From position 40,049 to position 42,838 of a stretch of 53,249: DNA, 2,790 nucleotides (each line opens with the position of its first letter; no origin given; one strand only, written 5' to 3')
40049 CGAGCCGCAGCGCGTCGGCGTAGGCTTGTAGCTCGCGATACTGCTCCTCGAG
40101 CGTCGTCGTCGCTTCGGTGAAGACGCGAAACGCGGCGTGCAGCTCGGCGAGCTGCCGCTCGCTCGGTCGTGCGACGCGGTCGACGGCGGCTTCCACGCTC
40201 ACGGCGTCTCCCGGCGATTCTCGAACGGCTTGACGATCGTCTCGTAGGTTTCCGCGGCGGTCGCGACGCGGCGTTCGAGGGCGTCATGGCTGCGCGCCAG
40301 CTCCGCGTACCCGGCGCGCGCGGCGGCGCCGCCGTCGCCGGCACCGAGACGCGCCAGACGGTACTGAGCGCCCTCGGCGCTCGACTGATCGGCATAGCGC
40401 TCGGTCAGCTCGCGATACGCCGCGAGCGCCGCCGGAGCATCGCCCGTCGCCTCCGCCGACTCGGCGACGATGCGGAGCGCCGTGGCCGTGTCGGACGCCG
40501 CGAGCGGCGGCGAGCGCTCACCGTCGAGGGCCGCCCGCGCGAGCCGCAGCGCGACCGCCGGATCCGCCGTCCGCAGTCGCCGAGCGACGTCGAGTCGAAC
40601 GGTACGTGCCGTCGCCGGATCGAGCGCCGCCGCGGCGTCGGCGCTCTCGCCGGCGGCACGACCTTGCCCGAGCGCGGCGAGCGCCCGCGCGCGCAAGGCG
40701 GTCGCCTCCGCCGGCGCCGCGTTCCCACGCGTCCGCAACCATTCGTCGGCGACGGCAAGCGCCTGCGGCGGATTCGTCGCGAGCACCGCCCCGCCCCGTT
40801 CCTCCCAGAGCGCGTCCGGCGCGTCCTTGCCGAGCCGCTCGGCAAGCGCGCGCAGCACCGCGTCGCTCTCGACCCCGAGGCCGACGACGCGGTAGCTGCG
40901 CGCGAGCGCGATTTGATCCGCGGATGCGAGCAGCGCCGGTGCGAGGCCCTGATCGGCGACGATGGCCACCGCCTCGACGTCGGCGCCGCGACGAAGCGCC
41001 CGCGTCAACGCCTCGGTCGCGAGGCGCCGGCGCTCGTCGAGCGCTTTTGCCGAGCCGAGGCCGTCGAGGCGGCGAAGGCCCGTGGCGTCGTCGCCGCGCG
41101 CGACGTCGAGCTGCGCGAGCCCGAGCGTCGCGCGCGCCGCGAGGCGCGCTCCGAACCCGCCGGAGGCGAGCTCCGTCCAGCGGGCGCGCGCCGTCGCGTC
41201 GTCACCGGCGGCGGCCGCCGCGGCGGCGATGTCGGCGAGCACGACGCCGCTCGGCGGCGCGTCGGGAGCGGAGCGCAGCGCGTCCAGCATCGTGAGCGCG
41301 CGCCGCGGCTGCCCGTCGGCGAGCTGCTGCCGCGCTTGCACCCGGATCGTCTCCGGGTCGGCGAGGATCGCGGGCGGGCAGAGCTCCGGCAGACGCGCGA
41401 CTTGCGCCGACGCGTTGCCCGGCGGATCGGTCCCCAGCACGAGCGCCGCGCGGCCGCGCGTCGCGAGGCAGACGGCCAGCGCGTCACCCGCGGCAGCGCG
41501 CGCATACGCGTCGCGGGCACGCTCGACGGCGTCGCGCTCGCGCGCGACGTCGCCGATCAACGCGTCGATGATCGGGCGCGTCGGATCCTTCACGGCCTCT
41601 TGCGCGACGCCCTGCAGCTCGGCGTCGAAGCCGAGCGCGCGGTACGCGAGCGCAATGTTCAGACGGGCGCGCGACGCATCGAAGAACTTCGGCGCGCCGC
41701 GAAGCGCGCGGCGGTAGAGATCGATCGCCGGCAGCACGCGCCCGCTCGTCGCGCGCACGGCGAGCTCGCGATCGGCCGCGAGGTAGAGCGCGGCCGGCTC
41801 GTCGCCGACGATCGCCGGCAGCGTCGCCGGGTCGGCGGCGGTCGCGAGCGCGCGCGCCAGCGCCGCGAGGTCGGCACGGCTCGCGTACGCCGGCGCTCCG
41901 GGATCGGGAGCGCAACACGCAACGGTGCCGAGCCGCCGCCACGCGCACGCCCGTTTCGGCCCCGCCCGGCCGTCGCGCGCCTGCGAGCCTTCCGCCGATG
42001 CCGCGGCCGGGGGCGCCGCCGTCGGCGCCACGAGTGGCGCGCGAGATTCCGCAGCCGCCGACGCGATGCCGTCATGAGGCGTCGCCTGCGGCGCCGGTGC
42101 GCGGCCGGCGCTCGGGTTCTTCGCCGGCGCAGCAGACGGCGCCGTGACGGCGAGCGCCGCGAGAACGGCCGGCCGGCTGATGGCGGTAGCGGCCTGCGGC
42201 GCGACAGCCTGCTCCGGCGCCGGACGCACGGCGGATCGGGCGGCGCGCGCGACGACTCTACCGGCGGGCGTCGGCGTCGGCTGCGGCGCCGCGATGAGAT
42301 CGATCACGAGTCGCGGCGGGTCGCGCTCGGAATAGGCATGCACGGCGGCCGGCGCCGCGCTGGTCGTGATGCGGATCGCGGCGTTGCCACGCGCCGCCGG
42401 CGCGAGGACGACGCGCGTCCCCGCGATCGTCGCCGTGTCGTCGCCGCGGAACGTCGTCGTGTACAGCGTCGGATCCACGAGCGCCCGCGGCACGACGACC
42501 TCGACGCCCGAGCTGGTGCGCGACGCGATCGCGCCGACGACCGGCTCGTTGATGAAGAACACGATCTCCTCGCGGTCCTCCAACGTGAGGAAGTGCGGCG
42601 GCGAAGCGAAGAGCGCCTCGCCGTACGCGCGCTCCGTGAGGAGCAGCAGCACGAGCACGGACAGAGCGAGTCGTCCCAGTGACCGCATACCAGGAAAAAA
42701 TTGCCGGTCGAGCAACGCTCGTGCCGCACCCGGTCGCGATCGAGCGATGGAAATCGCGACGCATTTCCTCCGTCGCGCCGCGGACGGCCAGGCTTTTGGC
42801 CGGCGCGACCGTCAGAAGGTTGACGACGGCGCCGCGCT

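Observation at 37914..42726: Flagellar two-component system co-transcribed with a secreted AMIN-TPR giant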

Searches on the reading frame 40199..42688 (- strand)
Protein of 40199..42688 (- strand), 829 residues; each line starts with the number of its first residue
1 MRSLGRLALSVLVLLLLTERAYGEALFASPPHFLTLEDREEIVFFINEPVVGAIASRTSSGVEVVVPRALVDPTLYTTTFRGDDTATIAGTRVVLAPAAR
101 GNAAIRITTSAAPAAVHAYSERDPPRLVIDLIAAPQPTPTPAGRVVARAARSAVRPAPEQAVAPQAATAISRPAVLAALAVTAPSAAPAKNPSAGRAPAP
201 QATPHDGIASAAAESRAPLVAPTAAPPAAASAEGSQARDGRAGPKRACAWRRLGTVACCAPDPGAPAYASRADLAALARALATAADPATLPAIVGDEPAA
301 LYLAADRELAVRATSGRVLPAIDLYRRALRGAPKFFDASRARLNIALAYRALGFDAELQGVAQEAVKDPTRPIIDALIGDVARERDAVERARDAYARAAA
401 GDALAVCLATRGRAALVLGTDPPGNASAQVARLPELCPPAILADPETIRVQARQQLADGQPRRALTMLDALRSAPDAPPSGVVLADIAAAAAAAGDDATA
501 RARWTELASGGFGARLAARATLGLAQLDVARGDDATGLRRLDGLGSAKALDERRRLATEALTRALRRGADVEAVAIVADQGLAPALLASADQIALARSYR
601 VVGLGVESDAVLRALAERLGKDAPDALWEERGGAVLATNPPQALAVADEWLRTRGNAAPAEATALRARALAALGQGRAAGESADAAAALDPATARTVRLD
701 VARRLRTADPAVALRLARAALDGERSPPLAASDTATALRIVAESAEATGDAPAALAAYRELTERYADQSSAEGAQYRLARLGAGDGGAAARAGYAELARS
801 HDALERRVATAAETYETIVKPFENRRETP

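Call 6: search_protein_families(library=pfam, proteins=[window:40199-42688:-], max_evalue=1)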
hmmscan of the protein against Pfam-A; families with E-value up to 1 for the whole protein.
window:40199-42688:- (829 aa): 0 families

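Call 7: search_protein_families(library=ncbifam, proteins=[window:40199-42688:-], max_evalue=1)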
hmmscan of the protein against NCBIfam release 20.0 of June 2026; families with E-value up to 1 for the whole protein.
window:40199-42688:- (829 aa): 1 family
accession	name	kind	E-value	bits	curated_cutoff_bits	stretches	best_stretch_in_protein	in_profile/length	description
TIGR02795.1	tol_pal_ybgF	equivalog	0.31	11.6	90.1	1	735-778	76-119/119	tol-pal system protein YbgF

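Call 12: find_homologous_proteins(query=window:40199-42688:-, max_evalue=0.001)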
Query window:40199-42688:- (829 aa): 21 proteins with E <= 0.001 among 8000 candidates.
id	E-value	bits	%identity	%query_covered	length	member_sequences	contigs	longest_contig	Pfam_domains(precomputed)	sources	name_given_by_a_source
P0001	0.0e+0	1658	100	100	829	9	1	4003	-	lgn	-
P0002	0.0e+0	1202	75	100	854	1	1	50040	-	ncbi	-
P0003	1.0e-255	869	61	98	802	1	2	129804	-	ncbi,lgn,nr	ncbi:MAG: hypothetical protein HY271_10575 [Deltaproteobacteria bacterium]|nr:hypothetical protein [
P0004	3.8e-254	864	61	98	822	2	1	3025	-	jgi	jgi:tetratricopeptide (TPR) repeat protein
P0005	1.6e-220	753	59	70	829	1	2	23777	-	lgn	-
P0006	1.4e-180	621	58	73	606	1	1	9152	-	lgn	-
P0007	3.3e-170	586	50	70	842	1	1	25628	-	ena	-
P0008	3.5e-168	580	50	70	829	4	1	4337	-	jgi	-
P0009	8.8e-139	483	49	69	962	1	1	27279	-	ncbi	-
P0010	1.2e-119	419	47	70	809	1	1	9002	-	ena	-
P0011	2.5e-117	412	50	64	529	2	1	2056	-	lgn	-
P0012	2.1e-115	405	43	69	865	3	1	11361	-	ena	-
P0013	9.7e-115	403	40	70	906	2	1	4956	-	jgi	jgi:tetratricopeptide (TPR) repeat protein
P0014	3.4e-114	401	42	69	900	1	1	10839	-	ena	-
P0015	7.3e-114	400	42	70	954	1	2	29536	-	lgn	-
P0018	2.2e-109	385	39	97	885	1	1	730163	-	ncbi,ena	-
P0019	1.2e-108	383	48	63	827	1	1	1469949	-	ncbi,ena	-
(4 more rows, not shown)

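Call 15: find_encoding_contigs(protein=P0018, flank=10000, max_places=2)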
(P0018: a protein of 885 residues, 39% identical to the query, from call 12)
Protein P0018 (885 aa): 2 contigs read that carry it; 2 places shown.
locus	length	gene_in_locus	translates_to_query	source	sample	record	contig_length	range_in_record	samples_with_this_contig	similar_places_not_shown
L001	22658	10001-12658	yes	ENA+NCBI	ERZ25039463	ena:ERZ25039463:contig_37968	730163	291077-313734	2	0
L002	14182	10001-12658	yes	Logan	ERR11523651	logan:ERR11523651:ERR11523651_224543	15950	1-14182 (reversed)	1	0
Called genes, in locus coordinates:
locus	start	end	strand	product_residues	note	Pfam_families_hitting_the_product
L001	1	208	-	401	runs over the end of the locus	PF13641:Glyco_tranf_2_3, PF00535:Glycos_transf_2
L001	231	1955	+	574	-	-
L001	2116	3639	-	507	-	-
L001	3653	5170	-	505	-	PF13489:Methyltransf_23, PF01209:Ubie_methyltran, PF13847:Methyltransf_31, PF08241:Methyltransf_11, PF08242:Methyltransf_12, PF13649:Methyltransf_25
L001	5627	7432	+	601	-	PF13524:Glyco_trans_1_2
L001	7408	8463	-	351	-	-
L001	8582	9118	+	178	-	-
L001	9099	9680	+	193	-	-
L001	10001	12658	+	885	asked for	-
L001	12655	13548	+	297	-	PF00512:HisKA, PF02518:HATPase_c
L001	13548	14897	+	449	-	PF00072:Response_reg, PF00158:Sigma54_activat, PF14532:Sigma54_activ_2, PF07728:AAA_5, PF25601:AAA_lid_14, PF02954:HTH_8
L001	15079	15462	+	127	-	-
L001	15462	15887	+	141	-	PF00460:Flg_bb_rod (weak), PF06429:Flg_bbr_C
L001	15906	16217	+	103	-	PF02049:FliE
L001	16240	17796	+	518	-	PF01514:YscJ_FliF, PF08345:YscJ_FliF_C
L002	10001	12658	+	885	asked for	-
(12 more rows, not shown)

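Call 16: find_encoding_contigs(protein=P0019, flank=10000, max_places=2)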
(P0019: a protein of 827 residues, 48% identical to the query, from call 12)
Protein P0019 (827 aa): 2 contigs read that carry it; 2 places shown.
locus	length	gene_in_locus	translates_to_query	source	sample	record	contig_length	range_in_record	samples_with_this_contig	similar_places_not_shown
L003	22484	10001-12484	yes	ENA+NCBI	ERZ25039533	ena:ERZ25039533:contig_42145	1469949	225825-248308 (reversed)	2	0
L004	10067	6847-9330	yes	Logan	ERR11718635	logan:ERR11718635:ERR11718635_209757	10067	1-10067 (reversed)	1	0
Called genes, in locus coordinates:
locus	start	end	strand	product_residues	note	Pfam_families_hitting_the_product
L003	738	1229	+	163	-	PF00700:Flagellin_C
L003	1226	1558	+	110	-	PF03646:FlaG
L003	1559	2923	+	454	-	PF02465:FliD_N, PF07195:FliD_C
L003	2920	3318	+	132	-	PF02561:FliS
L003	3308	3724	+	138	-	-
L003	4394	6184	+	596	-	PF13524:Glyco_trans_1_2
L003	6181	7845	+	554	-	PF01075:Glyco_transf_9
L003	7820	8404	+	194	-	-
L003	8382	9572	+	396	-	-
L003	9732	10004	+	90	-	-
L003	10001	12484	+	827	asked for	-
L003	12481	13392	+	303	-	PF00512:HisKA, PF02518:HATPase_c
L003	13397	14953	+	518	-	PF00072:Response_reg, PF00158:Sigma54_activat, PF14532:Sigma54_activ_2, PF07728:AAA_5, PF25601:AAA_lid_14, PF02954:HTH_8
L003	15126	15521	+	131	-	-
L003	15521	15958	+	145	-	PF00460:Flg_bb_rod (weak), PF06429:Flg_bbr_C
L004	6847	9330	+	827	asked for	-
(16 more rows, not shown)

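Call 26: predict_structure(alignment_id=A1)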
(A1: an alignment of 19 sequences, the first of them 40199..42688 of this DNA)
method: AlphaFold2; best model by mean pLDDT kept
length: 829 residues; sequences in the alignment: 19
mean_pLDDT: 80.3   pTM: 0.59
mean pLDDT of the five models: 80.3, 78.6, 77.5, 77.1, 76.7
residues with pLDDT >= 90: 410; 70-90: 252; 50-70: 43; < 50: 124
segments of 3 or more residues with pLDDT < 50: 15-23, 85-88, 137-245
pLDDT, mean of each block of 10 residues (from residue 1): 63 49 60 80 79 79 84 75 57 83 85 82 78 58 32 34 31 29 29 34 32 32 32 29 54 86 90 92 86 89 95 86 95 93 95 88 92 96 91 96 93 94 88 93 92 95 96 76 93 96 92 83 94 91 83 92 95 95 94 97 94 94 93 92 96 89 96 96 92 90 95 96 78 95 96 96 93 90 83 87 87 87 63
secondary structure, 60 per line:
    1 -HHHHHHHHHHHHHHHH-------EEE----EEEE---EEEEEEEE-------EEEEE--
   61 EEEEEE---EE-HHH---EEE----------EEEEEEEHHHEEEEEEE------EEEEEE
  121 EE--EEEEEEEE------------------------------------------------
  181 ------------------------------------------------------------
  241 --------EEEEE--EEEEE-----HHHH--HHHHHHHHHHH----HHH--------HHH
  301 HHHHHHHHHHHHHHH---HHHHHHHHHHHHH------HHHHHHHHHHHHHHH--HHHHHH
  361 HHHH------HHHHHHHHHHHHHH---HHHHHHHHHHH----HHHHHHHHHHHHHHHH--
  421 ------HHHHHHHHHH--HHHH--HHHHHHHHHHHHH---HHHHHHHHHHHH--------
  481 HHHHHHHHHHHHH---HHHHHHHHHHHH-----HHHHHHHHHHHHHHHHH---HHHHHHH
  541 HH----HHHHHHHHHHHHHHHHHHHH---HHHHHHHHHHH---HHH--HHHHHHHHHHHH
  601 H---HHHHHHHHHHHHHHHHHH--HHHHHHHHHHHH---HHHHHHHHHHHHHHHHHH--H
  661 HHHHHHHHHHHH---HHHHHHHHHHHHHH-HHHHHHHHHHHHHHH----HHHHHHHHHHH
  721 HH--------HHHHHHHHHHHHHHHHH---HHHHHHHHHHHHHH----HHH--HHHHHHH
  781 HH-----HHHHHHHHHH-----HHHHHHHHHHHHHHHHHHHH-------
elements in order (helices of 4 or more, strands of 3 or more residues): H2-17 E25-27 E32-35 E39-46 E54-58 E61-66 E79-81 E92-98 E102-108 E115-122 E125-132 E249-253 E256-260 H266-269 H272-282 H298-315 H319-331 H338-352 H355-364 H371-384 H388-398 H403-418 H427-436 H439-442 H445-457 H461-472 H481-493 H497-508 H514-530 H534-542 H547-566 H570-580 H589-601 H605-622 H625-636 H640-657 H660-672 H676-689 H691-705 H710-722 H731-747 H751-764 H774-782 H788-797 H803-822

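Call 30: fold_search(model_id=the predicted structure, library=pdb)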
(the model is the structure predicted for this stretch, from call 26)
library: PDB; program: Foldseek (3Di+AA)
matches with E <= 10: 1593; with E <= 0.001: 194
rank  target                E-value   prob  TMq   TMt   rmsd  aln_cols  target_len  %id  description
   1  9hmf_K                2.5e-08  1.00  0.20  0.21  39.6       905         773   10  Periplasmic scaffold of the Campylobacter jejuni flagellar motor (alpha carbon trace) (released 2024-12-25)
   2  4ui9_Y                1.0e-07  1.00  0.19  0.29  18.4       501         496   16  Atomic structure of the human Anaphase-Promoting Complex (released 2015-06-17)
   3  9gaw_Y                1.2e-07  1.00  0.18  0.28  18.1       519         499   16  High-resolution structure of the Anaphase-promoting complex/cyclosome (APC/C) bound to co-activator Cdh1 (released 2024-08-14)
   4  5g04_Y                1.5e-07  1.00  0.18  0.27  18.4       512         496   17  Structure of the human APC-Cdc20-Hsl1 complex (released 2016-05-25)
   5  8tar_V                2.6e-07  1.00  0.21  0.31  15.6       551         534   13  APC/C-CDH1-UBE2C-Ubiquitin-CyclinB-NTD (released 2023-09-27)
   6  6q6g_Y                3.9e-07  1.00  0.18  0.28  18.1       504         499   16  Cryo-EM structure of the APC/C-Cdc20-Cdk2-cyclinA2-Cks2 complex, the D1 box class (released 2019-09-11)
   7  9hvq_Q                5.9e-07  1.00  0.21  0.20  16.7       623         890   12  Structure of the transcribing Pol II-DSIF-PAF-SPT6-RECQL5 complex (released 2025-07-16)
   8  5g04_X                9.5e-07  1.00  0.17  0.26  19.4       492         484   17  Structure of the human APC-Cdc20-Hsl1 complex (released 2016-05-25)
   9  8fgw_D                1.1e-06  1.00  0.22  0.15  26.0       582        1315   15  Human IFT-A complex structures provide molecular insights into ciliary transport (released 2023-02-22)
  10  9rtt_Q                1.3e-06  1.00  0.26  0.24  13.7       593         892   14  Activated Elongation Complex with IWS1 and ELOF1 (released 2025-09-03)
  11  8tar_Y                1.3e-06  1.00  0.18  0.28  18.0       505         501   16  APC/C-CDH1-UBE2C-Ubiquitin-CyclinB-NTD (released 2023-09-27)
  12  8tar_U                1.3e-06  1.00  0.21  0.31  17.5       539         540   14  APC/C-CDH1-UBE2C-Ubiquitin-CyclinB-NTD (released 2023-09-27)
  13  4buj_B                1.9e-06  1.00  0.20  0.14  16.2       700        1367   12  Crystal structure of the S. cerevisiae Ski2-3-8 complex (released 2013-08-28)
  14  4ui9_X                1.9e-06  1.00  0.16  0.25  21.3       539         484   16  Atomic structure of the human Anaphase-Promoting Complex (released 2015-06-17)
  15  6af0_A                2.6e-06  1.00  0.21  0.19  20.5       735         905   14  Structure of Ctr9, Paf1 and Cdc73 ternary complex from Myceliophthora thermophila (released 2018-09-19)
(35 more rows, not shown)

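Call 31: find_related_loci(query=A1, collection=genome_contigs, flank=10000)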
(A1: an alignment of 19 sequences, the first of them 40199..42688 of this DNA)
Query A1 (829 aa) in genome_contigs; peptide patterns used: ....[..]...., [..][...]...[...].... (x = any residue, [..] = any of these).
248 stretches matched a pattern; 15 encode a relative of the query (tblastn E <= 1e-3); 15 distinct loci.
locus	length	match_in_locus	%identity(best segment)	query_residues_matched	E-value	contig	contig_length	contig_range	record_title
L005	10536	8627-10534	73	1-612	0e+0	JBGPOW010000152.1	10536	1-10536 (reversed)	MAG: Candidatus Binatia bacterium isolate OBJ2_061818_050_29 k141_1884265_length_10536_cov_21.1144, whole genome shotgun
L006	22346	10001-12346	61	20-829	0e+0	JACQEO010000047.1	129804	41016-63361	MAG: Deltaproteobacteria bacterium isolate NC_groundwater_1023_Pr1_S-0.65um_68_39 Montesol18_Sp65_coassembly_scaffold_75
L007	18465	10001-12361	61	20-829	0e+0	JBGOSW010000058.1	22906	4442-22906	MAG: Candidatus Binatia bacterium isolate OBJ_0618_7090110_177 k141_3639549_length_22906_cov_42.6647, whole genome shotg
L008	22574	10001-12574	38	26-827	9e-101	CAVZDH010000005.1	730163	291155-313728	MAG: uncultured delta proteobacterium isolate MFD00822.bin.1.245 genome assembly, contig: contig_37968, whole genome sho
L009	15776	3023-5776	49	26-823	3e-95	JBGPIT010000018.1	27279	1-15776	MAG: Candidatus Binatia bacterium isolate OBJ_0618_7090110_327 k141_891798_length_27279_cov_68.3403, whole genome shotgu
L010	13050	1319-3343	41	158-822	8e-85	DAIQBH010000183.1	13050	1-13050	MAG TPA_asm: Thermodesulfobacteriota bacterium isolate CTOTU27636 NODE_1470_length_13050_cov_5.402001, whole genome shot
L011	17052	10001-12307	36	9-783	5e-72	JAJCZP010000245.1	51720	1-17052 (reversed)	MAG: Deltaproteobacteria bacterium isolate OFTM125 OFTM125_244, whole genome shotgun sequence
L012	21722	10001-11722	44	248-822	1e-65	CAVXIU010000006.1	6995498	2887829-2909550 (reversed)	MAG: uncultured delta proteobacterium isolate MFD09212.bin.2.188 genome assembly, contig: contig_1259, whole genome shot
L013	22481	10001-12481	40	26-822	4e-90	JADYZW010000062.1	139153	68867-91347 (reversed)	MAG: Deltaproteobacteria bacterium isolate SJ588 c_000001810717, whole genome shotgun sequence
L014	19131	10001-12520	40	7-826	1e-100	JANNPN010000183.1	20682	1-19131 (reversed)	MAG: Polyangiaceae bacterium isolate SOY_34_concoct_69 SOY_34_k141_279177, whole genome shotgun sequence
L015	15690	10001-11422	44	248-722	5e-46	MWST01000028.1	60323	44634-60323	MAG: Polyangiaceae bacterium UTPRO1 contig_11820, whole genome shotgun sequence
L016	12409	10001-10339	32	314-417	4e-6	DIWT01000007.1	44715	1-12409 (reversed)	MAG TPA_asm: bacterium UBP15_UBA6099 isolate UBA6099 UBA6099_contig_7045, whole genome shotgun sequence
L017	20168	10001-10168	39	314-372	2e-5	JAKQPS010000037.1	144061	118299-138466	MAG: bacterium isolate USMO_maxbin.112 k141_1098568, whole genome shotgun sequence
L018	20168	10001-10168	39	314-372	2e-5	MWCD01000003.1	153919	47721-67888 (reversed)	MAG: bacterium ADurb.Bin236 isolate ADurb.Bin236 BWY28_contig000003, whole genome shotgun sequence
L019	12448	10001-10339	32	314-417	2e-5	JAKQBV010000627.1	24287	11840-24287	MAG: bacterium isolate USCA_metabat.19_sub k141_246171, whole genome shotgun sequence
